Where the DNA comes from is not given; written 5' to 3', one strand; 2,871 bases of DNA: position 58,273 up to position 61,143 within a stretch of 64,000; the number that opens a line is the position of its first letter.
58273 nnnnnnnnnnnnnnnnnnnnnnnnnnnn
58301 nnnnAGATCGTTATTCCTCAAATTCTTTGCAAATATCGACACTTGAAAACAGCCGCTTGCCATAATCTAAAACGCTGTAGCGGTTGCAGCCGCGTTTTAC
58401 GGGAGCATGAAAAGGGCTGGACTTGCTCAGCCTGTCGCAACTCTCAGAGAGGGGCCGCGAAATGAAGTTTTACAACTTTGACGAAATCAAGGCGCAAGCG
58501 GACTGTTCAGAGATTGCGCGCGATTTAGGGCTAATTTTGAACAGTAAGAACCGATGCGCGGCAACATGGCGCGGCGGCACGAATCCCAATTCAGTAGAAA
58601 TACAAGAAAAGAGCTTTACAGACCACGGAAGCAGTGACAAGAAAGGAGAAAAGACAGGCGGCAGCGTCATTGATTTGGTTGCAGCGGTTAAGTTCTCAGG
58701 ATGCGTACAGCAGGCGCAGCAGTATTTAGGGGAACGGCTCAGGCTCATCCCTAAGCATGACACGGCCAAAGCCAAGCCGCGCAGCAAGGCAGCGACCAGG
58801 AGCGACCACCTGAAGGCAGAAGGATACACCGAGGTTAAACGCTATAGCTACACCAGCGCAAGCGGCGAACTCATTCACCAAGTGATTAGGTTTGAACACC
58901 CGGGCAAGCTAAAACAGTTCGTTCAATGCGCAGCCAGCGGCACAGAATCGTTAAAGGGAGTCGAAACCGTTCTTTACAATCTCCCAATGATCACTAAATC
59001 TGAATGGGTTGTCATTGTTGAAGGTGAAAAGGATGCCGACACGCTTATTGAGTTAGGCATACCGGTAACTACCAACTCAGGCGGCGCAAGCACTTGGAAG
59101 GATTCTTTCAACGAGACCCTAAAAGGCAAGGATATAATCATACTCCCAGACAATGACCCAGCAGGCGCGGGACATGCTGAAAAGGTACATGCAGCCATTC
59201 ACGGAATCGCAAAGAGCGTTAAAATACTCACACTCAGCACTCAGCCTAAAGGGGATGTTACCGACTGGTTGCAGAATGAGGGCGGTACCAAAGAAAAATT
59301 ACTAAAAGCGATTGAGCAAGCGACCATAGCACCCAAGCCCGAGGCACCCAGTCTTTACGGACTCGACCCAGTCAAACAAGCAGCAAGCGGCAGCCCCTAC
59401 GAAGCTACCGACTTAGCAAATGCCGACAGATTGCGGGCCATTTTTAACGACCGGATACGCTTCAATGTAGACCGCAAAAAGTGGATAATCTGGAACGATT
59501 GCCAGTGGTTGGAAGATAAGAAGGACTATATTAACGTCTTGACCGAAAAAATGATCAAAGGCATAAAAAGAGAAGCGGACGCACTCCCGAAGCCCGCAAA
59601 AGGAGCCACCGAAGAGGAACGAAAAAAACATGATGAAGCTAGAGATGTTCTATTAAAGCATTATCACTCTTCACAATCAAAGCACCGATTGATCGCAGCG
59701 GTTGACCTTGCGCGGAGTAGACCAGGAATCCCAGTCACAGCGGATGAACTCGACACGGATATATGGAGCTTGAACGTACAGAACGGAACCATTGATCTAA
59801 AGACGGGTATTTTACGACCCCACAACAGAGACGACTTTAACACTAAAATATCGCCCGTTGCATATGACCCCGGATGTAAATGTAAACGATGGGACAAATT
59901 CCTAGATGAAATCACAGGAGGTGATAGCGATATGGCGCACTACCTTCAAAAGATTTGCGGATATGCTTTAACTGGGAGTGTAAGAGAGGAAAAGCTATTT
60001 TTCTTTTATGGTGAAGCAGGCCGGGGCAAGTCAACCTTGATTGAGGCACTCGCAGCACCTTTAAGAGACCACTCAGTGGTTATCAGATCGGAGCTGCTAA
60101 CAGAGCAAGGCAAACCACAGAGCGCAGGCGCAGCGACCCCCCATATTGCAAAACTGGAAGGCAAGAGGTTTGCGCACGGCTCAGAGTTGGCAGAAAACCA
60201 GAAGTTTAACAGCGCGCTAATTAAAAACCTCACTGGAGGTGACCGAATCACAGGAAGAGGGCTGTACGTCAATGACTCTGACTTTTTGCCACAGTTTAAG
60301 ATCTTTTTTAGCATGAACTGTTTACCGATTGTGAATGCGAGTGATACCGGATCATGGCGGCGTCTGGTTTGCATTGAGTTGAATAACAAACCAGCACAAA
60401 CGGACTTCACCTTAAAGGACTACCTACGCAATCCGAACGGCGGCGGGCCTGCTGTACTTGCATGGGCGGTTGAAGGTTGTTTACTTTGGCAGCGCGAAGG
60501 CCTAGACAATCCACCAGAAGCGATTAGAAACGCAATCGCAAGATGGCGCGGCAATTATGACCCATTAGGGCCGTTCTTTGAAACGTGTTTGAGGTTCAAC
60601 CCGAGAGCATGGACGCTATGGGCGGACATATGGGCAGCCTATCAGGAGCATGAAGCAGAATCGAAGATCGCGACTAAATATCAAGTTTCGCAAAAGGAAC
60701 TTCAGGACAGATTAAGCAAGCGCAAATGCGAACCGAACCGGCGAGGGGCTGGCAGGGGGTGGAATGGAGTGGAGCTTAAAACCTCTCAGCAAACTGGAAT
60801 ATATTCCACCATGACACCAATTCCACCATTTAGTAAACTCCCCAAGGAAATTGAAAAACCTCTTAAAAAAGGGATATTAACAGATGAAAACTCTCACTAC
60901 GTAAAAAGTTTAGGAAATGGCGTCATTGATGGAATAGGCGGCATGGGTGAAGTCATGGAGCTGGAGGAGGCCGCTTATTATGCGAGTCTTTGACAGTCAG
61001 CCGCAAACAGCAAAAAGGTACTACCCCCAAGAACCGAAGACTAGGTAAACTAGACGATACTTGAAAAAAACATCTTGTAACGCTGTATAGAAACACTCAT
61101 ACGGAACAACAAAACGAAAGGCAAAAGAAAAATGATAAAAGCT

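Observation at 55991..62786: PICI / phage-satellite-like 6.6-kb island integrated into the initiator tRNA-fMet gene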

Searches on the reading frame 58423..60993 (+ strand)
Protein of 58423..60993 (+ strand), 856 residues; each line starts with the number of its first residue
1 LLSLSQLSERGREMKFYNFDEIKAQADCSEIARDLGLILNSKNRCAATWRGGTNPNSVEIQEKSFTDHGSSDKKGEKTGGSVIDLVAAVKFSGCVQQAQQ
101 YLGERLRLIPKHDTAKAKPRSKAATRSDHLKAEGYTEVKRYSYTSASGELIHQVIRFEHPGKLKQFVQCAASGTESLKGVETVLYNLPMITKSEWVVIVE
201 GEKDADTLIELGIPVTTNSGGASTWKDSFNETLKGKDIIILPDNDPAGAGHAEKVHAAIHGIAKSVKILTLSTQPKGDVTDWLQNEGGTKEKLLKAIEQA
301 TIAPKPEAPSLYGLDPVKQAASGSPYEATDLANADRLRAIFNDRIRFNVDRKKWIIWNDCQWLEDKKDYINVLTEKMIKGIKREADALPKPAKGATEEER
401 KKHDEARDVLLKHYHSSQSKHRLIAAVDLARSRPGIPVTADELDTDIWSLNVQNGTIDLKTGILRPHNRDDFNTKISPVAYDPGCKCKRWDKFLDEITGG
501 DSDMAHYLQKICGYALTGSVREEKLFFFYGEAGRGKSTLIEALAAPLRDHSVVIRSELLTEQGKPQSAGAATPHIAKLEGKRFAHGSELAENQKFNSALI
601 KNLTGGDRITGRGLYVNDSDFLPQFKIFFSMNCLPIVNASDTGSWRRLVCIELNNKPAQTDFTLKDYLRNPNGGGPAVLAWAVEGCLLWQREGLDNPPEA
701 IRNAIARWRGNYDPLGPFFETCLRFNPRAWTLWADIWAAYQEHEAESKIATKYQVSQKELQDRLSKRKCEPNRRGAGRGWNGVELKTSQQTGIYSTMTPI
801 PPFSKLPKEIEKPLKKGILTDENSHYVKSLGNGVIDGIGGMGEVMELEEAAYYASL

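Call 7: search_protein_families(library=pfam, proteins=[window:58423-60993:+], max_evalue=0.01)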
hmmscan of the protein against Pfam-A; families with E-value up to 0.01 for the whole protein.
window:58423-60993:+ (856 aa): 5 families
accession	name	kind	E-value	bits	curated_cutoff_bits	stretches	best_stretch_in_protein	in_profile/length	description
PF08706.16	D5_N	-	5.4e-33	114.7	22.4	1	334-498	1-144/145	D5 N terminal like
PF19263.5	DUF5906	-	7.1e-07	30.3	27.6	1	528-647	1-114/114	Family of unknown function (DUF5906)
PF13155.12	Toprim_2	-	0.00061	20.5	22.1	1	197-275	1-80/88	Toprim-like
PF01751.28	Toprim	-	0.00081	20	23.1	1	196-256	2-77/96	Toprim domain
PF13191.12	AAA_16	-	0.0043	18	32.6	0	524-554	25-56/167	AAA ATPase domain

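Call 8: search_protein_families(library=phrogs, proteins=[window:58423-60993:+], max_evalue=0.01)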
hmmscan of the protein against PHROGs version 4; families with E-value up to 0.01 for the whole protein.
window:58423-60993:+ (856 aa): 14 families
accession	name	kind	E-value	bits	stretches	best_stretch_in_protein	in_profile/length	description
phrog_6088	-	DNA, RNA and nucleotide metabolism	4e-120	403.5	1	123-790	143-768/772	DNA primase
phrog_1156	-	DNA, RNA and nucleotide metabolism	2.2e-97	328.5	1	303-787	349-827/855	DNA primase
phrog_1829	-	DNA, RNA and nucleotide metabolism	6.2e-89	300.1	1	291-791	284-761/772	DNA primase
phrog_2478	-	DNA, RNA and nucleotide metabolism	1.4e-83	282.5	1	318-790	395-845/854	DNA polymerase/primase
phrog_16950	-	DNA, RNA and nucleotide metabolism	4.1e-58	198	1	318-720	356-760/843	DNA primase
phrog_1883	-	DNA, RNA and nucleotide metabolism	2e-55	189.4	1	325-790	271-752/756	DNA helicase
phrog_864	-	DNA, RNA and nucleotide metabolism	3.3e-53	182.4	1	316-794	190-633/1064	DNA primase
phrog_239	-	DNA, RNA and nucleotide metabolism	2.3e-22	80.7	1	126-300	134-312/801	DNA primase/helicase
phrog_7601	-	unknown function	2.1e-18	67.7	1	507-790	4-276/289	-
phrog_849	-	DNA, RNA and nucleotide metabolism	6.7e-11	42.8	1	181-297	225-340/435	DNA primase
phrog_16213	-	DNA, RNA and nucleotide metabolism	7.7e-11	42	1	450-670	316-536/732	DNA primase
phrog_47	-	DNA, RNA and nucleotide metabolism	1.4e-10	41.4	1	182-305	220-338/947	DNA primase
phrog_26824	-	unknown function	3.7e-07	29.6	1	32-299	15-285/868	-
phrog_1139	-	DNA, RNA and nucleotide metabolism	0.0034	16.4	0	173-292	155-278/895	DNA primase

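Call 12: find_encoding_contigs(protein=window:58423-60993:+, flank=10000, max_places=6)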
Protein window:58423-60993:+ (856 aa): no gene with exactly this product is on record in the collection.

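Call 14: find_encoding_contigs(protein=window:58462-60993:+, flank=10000, max_places=6)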
Protein window:58462-60993:+ (843 aa): 1 contig read that carries it; 1 place shown.
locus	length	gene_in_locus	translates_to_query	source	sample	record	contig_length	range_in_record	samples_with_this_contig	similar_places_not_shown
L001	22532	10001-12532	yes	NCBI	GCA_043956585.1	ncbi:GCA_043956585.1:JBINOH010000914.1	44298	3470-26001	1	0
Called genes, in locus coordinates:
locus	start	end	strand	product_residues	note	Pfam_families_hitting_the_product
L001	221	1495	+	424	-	PF00817:IMS, PF11799:IMS_C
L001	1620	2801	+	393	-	PF06439:3keto-disac_hyd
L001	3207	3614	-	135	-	-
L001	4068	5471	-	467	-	PF00989:PAS, PF08448:PAS_4, PF13188:PAS_8, PF13426:PAS_9, PF00158:Sigma54_activat, PF14532:Sigma54_activ_2, PF07728:AAA_5, PF25601:AAA_lid_14, +2 more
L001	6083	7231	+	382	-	PF12708:Pect-lyase_RHGA_epim, PF05048:NosD (weak), PF13229:Beta_helix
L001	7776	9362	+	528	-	PF00589:Phage_integrase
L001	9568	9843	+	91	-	PF10743:Phage_Cox (faint), PF12728:HTH_17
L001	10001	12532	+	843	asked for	PF19263:DUF5906 (faint), PF08706:D5_N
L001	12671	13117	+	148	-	-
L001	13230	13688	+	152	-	PF03592:Terminase_2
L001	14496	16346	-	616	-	PF14238:DUF4340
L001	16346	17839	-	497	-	PF09822:ABC_transp_aux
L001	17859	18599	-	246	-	PF12679:ABC2_membrane_2, PF12730:ABC2_membrane_4 (weak), PF13346:ABC2_membrane_5 (faint)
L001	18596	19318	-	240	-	PF00005:ABC_tran, PF13304:AAA_21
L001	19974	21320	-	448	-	PF02878:PGM_PMM_I, PF02879:PGM_PMM_II, PF02880:PGM_PMM_III, PF00408:PGM_PMM_IV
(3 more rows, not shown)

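Call 17: search_dna_similar(query=window:58462-60993:+, collection=phages, mode=protein, max_rows=20)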
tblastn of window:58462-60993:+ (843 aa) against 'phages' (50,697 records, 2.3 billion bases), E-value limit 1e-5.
Records with a match: 1219; places in all: 1221; records where one place covers at least 80% of the query: 4.
Best place of each record, by identity: <60% 1219.
By first word of the organism name: Mycobacterium 291; Microbacterium 157; Gordonia 137; Streptococcus 122; Arthrobacter 111; Vibrio 93; Streptomyces 53; Lactobacillus 17; Curtobacterium 17; Corynebacterium 15; and 65 more.
By host as written in the record: Mycobacterium smegmatis mc2 155 204; Microbacterium foliorum NRRL B-24224 85; Gordonia terrae 3612 83; - 75; Arthrobacter globiformis B-2979 60; Microbacterium foliorum NRRL B-24224 SEA 47; Vibrio lentus 44; Mycobacterium smegmatis mc#155 42; and 285 more.
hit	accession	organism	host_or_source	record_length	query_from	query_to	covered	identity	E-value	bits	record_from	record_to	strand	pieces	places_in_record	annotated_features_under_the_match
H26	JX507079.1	Acidithiobacillus phage AcaML1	Acidithiobacillus caldus ATCC 51756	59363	39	775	87%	31.7%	1e-81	293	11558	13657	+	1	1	putative DNA primase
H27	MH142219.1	Acidithiobacillus phage AcaML1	Acidithiobacillus caldus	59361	39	775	87%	31.7%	1e-81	293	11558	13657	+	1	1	record has no annotation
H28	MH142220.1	Acidithiobacillus phage AcaML1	Acidithiobacillus caldus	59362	39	775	87%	31.7%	1e-81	293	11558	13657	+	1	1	record has no annotation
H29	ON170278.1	Ralstonia phage YO164_3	Ralstonia solanacearum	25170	52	779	86%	31.2%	4e-74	271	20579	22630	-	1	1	record has no annotation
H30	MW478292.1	Clostridium phage vB_CpeS-1181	Clostridium perfringens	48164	168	774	72%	28.9%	1e-70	260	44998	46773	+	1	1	dnaG: DNA primase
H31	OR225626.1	Clostridium phage LPCPA58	-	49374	166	770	72%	28.9%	8e-60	228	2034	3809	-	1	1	dnaG: DNA primase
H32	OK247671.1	Clostridium phage vB_CpeS_BG3P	Clostridium perfringens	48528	166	770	72%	28.5%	3e-59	226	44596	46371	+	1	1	primase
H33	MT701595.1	Streptomyces phage Shaeky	Streptomyces sp.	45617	184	779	71%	28.8%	9e-49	194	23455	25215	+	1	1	DNA primase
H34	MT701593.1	Streptomyces phage Sycamore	Streptomyces sp.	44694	183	779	71%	28.3%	2e-47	190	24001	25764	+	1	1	DNA primase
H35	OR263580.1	Streptomyces phage Samy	Streptomyces ambofaciens ATCC 23877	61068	183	777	71%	28.3%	1e-50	200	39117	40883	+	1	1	DNA primase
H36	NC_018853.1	Streptomyces phage TG1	Streptomyces avermitilis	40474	183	754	68%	27.6%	2e-45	183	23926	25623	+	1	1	DNA primase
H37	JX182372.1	Streptomyces phage TG1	Streptomyces avermitilis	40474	183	754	68%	27.6%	2e-45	183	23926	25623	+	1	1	DNA primase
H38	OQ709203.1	Arthrobacter phage MaGuCo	Arthrobacter globiformis B-2979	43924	183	778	71%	26.3%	7e-47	188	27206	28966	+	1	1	37: DNA primase/helicase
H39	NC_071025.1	Arthrobacter phage Amyev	Arthrobacter globiformis B-2979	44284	183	765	69%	26.9%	5e-40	166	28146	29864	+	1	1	37: DNA primase/helicase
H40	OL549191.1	Arthrobacter phage Amyev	Arthrobacter globiformis B-2979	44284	183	765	69%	26.9%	5e-40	166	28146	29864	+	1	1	37: DNA primase/helicase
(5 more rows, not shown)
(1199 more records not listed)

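Call 19: find_homologous_proteins(query=window:58462-60993:+, max_evalue=1e-10)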
Query window:58462-60993:+ (843 aa): 729 proteins with E <= 1e-10 among 8000 candidates; the best 120 are listed.
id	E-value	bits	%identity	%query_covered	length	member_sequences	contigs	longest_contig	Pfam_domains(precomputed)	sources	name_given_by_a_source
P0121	3.8e-241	821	52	86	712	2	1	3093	PF19263.6,PF08706.17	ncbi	ncbi:MAG: phage/plasmid primase, P4 family, partial [Kiritimatiellia bacterium]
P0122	1.9e-152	527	41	85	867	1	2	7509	PF19263.6,PF08706.17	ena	-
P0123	2.3e-150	521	41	80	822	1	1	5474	PF08706.17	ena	-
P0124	9.5e-150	519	41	78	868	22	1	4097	PF19263.6,PF08706.17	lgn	-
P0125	1.4e-145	505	38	91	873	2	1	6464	PF19263.6,PF08706.17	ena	-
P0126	3.2e-117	411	37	77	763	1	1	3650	PF19263.6,PF08706.17,PF03288.23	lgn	-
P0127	1.4e-114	402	66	37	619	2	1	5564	PF13481.13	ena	-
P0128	4.9e-110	387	37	78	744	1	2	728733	PF01807.26,PF19263.6,PF13362.13,PF08706.17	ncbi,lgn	-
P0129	1.1e-109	386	36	77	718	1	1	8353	PF13155.13,PF19263.6,PF08706.17,PF03288.23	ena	-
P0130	4.9e-109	384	34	83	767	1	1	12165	PF19263.6,PF08706.17,PF03288.23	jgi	jgi:putative DNA primase/helicase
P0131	7.4e-107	377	63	34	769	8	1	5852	-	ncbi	ncbi:MAG: hypothetical protein WCT23_09145, partial [Candidatus Neomarinimicrobiota bacterium]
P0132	1.1e-105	373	34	77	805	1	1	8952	PF19263.6,PF08706.17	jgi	jgi:putative DNA primase/helicase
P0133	7.7e-102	360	35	77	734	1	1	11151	PF19263.6,PF08706.17,PF03288.23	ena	-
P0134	7.8e-102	360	34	79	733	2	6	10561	PF19263.6,PF08706.17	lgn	-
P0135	5.9e-101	357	33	79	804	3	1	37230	PF19263.6,PF08706.17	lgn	-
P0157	2.4e-88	315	33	74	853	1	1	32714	PF19263.6,PF08706.17,PF03288.23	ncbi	ncbi:phage/plasmid primase, P4 family [Chloroflexota bacterium]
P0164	1.0e-84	303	30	89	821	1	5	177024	PF01807.26,PF19263.6,PF08706.17,PF03288.23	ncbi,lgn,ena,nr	ncbi:MAG: phage/plasmid primase, P4 family [Nitrospiraceae bacterium]|nr:phage/plasmid primase, P4 f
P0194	5.2e-77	278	31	78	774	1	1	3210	PF19263.6,PF08706.17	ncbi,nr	ncbi:MAG: phage/plasmid primase, P4 family [Kiritimatiellia bacterium]|nr:phage/plasmid primase, P4 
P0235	2.6e-69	252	35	55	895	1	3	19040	PF19263.6,PF08706.17,PF03288.23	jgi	jgi:P4 family phage/plasmid primase-like protien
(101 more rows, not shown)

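Call 21: find_encoding_contigs(protein=P0122, flank=10000, max_places=3)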
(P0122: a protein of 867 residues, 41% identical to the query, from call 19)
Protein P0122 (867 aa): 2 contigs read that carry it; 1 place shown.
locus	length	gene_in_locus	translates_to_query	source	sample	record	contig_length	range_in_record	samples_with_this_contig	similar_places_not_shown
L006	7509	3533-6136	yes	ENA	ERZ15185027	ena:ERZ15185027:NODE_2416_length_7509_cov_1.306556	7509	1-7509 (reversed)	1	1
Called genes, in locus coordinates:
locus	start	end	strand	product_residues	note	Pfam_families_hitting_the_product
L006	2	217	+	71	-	?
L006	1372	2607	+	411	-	PF02899:Phage_int_SAM_1 (faint), PF00589:Phage_integrase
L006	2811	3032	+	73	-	-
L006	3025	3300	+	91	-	-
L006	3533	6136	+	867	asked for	PF08706:D5_N, PF19263:DUF5906 (weak)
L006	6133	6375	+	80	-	-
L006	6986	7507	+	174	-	?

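Call 22: find_encoding_contigs(protein=P0125, flank=10000, max_places=3)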
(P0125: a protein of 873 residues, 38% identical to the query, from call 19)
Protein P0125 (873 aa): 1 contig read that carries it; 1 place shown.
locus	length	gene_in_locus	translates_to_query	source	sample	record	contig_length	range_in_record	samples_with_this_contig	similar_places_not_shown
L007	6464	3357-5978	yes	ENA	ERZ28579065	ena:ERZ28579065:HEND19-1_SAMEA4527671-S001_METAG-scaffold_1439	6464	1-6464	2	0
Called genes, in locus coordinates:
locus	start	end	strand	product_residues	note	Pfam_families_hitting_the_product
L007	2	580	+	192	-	?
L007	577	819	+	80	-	PF02609:Exonuc_VII_S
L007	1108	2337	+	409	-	PF00589:Phage_integrase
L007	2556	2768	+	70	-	-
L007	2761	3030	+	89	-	-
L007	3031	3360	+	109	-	-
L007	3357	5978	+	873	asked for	PF08706:D5_N, PF19263:DUF5906 (weak)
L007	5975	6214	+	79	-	-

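Call 24: search_protein_families(library=pfam, proteins=[L006:6986-7507:+, L006:6133-6375:+], max_evalue=0.01)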
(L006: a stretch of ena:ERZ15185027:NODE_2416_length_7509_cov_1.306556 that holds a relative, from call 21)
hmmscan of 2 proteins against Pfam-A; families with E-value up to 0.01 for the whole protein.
L006:6986-7507:+ (174 aa): 2 families
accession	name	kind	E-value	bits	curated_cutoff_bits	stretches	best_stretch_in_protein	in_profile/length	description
PF16656.11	Pur_ac_phosph_N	-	5.6e-08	33.7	30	1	28-103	4-85/93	Purple acid Phosphatase, N-terminal domain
PF00041.27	fn3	-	0.00028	21.5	25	1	37-100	13-69/84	Fibronectin type III domain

L006:6133-6375:+ (80 aa): 0 families

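Call 29: find_related_loci(query=A2, collection=genome_contigs, flank=10000)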
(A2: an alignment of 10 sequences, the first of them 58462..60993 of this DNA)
Query A2 (843 aa) in genome_contigs; peptide patterns used: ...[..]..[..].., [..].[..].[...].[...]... (x = any residue, [..] = any of these).
599 stretches matched a pattern (row limit reached: there are more); 556 encode a relative of the query (tblastn E <= 1e-3); the best 80 are kept; 80 distinct loci.
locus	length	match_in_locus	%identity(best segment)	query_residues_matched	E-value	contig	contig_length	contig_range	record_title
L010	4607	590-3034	52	1-843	0e+0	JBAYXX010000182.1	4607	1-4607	MAG: Kiritimatiellia bacterium isolate SO_2017_CLC_139 scaffold_37138_c1_PH3_2017, whole genome shotgun sequence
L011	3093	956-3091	52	1-729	0e+0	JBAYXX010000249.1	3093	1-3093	MAG: Kiritimatiellia bacterium isolate SO_2017_CLC_139 scaffold_66529_c1_PH3_2017, whole genome shotgun sequence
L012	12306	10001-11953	42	125-773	4e-153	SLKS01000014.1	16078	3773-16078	MAG: Kiritimatiellae bacterium isolate CSSed165cm_27R1 CSSed16-5cm-10388, whole genome shotgun sequence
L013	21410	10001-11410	46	302-779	1e-128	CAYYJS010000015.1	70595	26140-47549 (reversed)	MAG TPA_asm: uncultured Victivallales bacterium isolate SRP272421_co2_539 genome assembly, contig: NODE_529_length_70595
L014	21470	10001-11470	45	282-779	1e-126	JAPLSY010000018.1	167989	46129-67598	MAG: Kiritimatiellaeota bacterium isolate LacPavin_0419_WC90_MAG_56_158 LacPavin_0419_WC90_scaffold_178882, whole genome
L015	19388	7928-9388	44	283-773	8e-122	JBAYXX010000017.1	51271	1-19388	MAG: Kiritimatiellia bacterium isolate SO_2017_CLC_139 scaffold_541_c1_PH3_2017, whole genome shotgun sequence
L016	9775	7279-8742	44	311-793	2e-118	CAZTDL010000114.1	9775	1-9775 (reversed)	MAG TPA_asm: uncultured Lentisphaeraceae bacterium isolate SRP118108_co1_15 genome assembly, contig: NODE_7016_length_97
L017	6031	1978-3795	38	125-754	3e-114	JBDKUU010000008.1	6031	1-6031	MAG: Phycisphaerales bacterium isolate 8_bin.166 c_000000017115, whole genome shotgun sequence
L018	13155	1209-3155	37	125-779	2e-111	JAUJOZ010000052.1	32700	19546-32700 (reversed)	MAG: Thermomicrobiales bacterium isolate YX3bin31 opera_contig_2453, whole genome shotgun sequence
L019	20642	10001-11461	40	288-782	1e-110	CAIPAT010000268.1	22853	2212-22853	MAG: uncultured Lentisphaeria bacterium isolate LJ_bin-1925 genome assembly, contig: bin-1925:268/465, whole genome shot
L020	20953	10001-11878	35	124-773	1e-108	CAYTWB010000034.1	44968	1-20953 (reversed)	MAG TPA_asm: uncultured Syntrophobacteraceae bacterium isolate SRP239243_co2_425 genome assembly, contig: NODE_1064_leng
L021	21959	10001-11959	35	125-788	3e-108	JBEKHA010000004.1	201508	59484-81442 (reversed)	MAG: Sedimentisphaerales bacterium isolate SPRUCE 266 SPRUCE_266_4, whole genome shotgun sequence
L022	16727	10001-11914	35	118-770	7e-109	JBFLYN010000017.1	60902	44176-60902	MAG: Bacillota bacterium isolate MAG086 MAG086_17, whole genome shotgun sequence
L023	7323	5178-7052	35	126-773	8e-107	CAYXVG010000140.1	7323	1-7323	MAG TPA_asm: uncultured Solibacteraceae bacterium isolate SRP141376_co4_146 genome assembly, contig: NODE_16391_length_7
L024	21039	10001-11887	34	125-779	5e-106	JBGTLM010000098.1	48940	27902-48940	MAG: Pyrinomonadaceae bacterium isolate JTS-RE337 k141_12041853, whole genome shotgun sequence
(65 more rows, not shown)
